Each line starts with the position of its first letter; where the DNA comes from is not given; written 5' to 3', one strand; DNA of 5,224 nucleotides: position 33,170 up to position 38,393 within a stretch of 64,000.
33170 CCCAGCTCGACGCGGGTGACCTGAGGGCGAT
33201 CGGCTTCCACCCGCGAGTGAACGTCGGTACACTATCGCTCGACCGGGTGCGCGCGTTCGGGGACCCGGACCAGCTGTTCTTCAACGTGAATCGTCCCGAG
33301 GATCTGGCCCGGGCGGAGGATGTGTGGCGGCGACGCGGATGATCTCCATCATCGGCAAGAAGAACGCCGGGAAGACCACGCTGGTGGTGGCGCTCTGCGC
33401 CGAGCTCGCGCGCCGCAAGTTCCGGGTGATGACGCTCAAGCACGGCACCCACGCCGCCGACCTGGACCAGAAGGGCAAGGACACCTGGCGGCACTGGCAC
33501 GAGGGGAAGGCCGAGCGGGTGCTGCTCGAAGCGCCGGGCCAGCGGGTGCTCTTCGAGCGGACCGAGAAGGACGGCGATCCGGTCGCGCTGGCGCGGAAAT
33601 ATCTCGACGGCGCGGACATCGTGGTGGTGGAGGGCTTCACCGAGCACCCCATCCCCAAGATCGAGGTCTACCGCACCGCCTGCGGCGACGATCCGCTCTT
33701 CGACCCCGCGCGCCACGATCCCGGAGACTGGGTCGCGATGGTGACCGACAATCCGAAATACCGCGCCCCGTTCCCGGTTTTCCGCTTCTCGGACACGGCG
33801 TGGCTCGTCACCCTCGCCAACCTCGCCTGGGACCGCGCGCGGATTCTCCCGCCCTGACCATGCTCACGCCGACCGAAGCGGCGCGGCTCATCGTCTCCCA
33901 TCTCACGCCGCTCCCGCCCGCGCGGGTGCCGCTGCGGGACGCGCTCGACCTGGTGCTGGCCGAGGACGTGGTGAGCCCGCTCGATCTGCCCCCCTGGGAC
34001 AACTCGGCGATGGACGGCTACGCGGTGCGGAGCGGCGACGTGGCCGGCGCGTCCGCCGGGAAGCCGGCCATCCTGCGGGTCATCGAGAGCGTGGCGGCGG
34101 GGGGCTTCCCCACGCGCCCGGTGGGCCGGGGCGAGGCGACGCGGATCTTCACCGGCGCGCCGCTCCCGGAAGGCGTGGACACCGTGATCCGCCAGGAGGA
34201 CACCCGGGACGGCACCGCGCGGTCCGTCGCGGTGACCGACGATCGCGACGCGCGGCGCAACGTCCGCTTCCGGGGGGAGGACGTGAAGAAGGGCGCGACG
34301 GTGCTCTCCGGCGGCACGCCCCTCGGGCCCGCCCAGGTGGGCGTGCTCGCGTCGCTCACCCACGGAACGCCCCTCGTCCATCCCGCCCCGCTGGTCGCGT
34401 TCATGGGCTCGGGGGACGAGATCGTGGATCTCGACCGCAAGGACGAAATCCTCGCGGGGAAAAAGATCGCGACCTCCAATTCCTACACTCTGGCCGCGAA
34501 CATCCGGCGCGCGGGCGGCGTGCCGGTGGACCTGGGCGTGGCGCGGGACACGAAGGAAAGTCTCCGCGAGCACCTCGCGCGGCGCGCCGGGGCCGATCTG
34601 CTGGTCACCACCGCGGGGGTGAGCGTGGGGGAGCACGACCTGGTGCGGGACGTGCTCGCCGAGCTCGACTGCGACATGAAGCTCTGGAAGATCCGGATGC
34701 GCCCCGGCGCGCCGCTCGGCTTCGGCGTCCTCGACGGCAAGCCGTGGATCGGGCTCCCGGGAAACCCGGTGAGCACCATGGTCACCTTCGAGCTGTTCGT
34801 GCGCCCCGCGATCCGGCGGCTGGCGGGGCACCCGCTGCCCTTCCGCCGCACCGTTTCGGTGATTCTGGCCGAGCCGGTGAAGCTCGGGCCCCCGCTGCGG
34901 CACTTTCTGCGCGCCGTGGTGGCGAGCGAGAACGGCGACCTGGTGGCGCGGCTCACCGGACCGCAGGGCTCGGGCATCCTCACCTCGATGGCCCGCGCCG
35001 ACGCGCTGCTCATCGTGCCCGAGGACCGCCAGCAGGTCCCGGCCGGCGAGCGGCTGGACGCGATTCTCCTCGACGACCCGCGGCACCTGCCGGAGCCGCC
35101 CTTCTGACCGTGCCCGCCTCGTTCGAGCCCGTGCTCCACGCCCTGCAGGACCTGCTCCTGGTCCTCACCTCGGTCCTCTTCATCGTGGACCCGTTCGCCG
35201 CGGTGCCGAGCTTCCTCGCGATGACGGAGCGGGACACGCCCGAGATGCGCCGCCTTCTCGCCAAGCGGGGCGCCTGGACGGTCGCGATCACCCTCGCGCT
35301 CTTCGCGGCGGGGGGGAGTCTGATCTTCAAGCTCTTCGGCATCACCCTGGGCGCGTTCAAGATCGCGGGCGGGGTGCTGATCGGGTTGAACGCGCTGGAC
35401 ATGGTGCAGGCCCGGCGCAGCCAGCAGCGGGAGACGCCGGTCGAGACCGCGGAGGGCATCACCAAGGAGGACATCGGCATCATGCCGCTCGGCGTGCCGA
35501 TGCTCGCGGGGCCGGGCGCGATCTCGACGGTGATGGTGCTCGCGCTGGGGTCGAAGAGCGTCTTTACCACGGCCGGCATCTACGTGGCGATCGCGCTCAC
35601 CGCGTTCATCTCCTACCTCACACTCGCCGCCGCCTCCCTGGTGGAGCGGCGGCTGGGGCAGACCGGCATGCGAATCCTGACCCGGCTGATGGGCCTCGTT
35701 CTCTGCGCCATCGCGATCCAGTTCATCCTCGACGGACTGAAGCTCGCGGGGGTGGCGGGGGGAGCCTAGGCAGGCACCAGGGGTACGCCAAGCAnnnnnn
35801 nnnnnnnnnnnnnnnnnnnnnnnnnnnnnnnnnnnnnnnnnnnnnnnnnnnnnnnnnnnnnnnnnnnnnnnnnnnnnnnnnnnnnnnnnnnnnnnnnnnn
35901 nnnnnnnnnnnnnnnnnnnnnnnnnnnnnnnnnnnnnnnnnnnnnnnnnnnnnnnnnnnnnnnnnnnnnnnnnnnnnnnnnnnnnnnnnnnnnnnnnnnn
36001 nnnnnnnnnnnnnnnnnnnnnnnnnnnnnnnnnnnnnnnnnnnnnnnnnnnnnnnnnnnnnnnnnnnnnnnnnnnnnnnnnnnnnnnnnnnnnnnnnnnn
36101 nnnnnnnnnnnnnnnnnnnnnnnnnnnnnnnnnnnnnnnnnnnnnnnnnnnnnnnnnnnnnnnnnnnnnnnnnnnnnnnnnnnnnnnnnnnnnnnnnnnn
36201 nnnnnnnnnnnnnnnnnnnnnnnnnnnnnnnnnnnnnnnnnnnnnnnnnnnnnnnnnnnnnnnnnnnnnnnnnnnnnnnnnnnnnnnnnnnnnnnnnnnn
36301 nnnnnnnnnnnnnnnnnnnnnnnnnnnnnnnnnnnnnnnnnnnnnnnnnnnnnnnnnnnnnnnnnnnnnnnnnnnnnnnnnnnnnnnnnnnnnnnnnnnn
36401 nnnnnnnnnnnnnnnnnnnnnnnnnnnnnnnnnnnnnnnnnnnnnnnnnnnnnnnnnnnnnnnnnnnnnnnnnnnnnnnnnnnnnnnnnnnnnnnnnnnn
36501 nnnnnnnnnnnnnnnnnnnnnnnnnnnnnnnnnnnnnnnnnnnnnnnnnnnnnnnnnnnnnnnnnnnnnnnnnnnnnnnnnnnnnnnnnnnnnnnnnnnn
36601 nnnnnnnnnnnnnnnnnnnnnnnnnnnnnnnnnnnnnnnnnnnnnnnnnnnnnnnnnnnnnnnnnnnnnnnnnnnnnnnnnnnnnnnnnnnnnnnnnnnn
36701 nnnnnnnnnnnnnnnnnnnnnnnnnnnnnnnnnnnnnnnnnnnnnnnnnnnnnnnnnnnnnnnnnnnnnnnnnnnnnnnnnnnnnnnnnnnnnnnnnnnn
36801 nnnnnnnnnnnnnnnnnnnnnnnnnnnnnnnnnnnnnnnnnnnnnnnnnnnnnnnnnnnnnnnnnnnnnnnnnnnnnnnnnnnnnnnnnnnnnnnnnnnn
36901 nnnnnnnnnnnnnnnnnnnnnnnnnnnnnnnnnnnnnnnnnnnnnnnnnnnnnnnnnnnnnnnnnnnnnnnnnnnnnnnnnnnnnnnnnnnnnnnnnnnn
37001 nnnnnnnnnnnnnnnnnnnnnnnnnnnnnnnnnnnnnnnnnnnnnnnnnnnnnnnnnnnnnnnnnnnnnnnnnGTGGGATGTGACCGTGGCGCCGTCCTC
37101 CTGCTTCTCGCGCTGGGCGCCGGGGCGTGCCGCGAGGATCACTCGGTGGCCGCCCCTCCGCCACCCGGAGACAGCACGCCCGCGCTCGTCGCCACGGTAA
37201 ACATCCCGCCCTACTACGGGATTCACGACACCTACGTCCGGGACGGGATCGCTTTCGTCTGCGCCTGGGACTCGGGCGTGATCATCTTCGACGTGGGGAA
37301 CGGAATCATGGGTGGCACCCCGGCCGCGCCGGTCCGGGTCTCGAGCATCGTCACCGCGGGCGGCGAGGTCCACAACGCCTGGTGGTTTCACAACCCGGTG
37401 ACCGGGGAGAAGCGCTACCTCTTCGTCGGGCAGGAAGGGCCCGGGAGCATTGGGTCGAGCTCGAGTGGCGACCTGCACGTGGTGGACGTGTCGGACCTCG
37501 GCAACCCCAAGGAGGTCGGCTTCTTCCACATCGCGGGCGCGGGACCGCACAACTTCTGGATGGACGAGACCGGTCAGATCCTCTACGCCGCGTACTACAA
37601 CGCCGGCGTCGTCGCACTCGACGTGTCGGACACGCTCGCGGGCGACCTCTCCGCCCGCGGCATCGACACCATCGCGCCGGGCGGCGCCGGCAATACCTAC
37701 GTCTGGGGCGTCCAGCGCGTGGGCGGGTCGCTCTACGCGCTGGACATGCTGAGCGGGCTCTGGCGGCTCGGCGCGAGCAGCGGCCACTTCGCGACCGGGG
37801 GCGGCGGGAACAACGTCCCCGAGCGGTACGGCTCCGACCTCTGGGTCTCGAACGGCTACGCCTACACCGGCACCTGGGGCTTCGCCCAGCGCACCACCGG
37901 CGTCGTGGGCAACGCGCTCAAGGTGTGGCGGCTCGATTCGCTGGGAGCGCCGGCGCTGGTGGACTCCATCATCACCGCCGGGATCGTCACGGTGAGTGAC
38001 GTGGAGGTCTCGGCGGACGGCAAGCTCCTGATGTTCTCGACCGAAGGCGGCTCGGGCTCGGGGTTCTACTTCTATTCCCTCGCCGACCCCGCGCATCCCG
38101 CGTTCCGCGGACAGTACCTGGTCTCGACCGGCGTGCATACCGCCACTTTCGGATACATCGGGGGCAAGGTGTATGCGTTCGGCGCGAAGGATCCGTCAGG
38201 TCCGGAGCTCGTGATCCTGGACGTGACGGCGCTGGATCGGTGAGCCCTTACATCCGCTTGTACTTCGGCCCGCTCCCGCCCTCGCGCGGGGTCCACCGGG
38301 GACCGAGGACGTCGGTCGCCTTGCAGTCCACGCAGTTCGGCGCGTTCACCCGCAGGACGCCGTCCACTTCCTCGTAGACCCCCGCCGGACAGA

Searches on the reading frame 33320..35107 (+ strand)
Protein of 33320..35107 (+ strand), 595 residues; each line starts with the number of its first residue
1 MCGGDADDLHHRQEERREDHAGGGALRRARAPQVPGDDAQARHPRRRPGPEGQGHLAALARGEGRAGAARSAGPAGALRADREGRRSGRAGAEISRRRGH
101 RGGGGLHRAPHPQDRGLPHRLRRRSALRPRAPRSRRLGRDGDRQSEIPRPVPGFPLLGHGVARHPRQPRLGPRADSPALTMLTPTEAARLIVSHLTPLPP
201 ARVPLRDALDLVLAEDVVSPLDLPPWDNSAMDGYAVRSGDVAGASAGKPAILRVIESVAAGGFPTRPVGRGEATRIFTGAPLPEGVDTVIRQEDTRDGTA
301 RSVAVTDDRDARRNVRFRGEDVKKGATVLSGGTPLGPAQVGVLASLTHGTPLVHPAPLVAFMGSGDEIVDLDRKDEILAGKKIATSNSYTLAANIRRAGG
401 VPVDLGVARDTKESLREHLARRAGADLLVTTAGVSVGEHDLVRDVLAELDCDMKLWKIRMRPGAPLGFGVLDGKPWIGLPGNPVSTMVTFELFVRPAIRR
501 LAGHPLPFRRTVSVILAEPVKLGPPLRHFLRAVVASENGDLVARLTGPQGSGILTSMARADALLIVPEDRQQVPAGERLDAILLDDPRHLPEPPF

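Call 49: search_protein_families(library=pfam, proteins=[window:33320-35107:+], max_evalue=0.0001)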
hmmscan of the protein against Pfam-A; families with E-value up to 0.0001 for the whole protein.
window:33320-35107:+ (595 aa): 3 families
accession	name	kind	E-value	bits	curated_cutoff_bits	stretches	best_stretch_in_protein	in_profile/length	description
PF03453.22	MoeA_N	-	7e-47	159.5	30.8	1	184-346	3-159/160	MoeA N-terminal region (domain I and II)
PF00994.29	MoCF_biosynth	-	5.7e-26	91.4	26.6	1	369-499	10-143/144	Probable molybdopterin binding domain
PF03454.20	MoeA_C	-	5.1e-19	68.7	22.1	1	514-584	2-72/72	MoeA C-terminal region (domain IV)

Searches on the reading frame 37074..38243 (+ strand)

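Call 49: search_protein_families(library=pfam, proteins=[window:37074-38243:+], max_evalue=0.0001)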
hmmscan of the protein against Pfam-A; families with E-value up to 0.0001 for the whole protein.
window:37074-38243:+ (389 aa): 1 family
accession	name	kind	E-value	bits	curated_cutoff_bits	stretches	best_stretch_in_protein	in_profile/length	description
PF08309.17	LVIVD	-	4.3e-05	23.2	20.2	0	132-149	21-38/42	LVIVD repeat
